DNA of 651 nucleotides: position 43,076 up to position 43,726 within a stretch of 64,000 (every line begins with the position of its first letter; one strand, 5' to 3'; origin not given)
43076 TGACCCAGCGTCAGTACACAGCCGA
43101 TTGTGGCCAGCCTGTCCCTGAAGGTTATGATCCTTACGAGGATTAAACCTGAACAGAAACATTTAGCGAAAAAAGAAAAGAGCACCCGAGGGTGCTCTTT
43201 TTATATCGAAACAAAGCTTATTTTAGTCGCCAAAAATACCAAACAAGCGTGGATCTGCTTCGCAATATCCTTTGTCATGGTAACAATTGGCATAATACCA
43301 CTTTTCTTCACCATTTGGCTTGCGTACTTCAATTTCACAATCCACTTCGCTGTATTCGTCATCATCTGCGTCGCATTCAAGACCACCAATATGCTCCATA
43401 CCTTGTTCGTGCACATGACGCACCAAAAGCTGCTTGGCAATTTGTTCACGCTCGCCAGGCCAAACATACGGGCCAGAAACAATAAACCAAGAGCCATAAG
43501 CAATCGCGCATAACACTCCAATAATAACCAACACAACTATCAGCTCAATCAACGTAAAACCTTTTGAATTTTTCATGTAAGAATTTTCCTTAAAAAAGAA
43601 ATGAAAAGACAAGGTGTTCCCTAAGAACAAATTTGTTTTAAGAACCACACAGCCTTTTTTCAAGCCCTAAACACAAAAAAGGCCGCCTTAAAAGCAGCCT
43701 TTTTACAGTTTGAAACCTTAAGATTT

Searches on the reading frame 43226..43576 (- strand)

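Call 101: search_protein_families(library=pfam, proteins=[window:43226-43576:-], max_evalue=0.001)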
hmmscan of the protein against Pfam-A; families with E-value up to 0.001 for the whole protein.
window:43226-43576:- (117 aa): 1 family
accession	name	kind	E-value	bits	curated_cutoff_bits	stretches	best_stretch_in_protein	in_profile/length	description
PF07963.17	N_methyl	-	5.3e-11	42.1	21.2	1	1-27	1-27/27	Prokaryotic N-terminal methylation motif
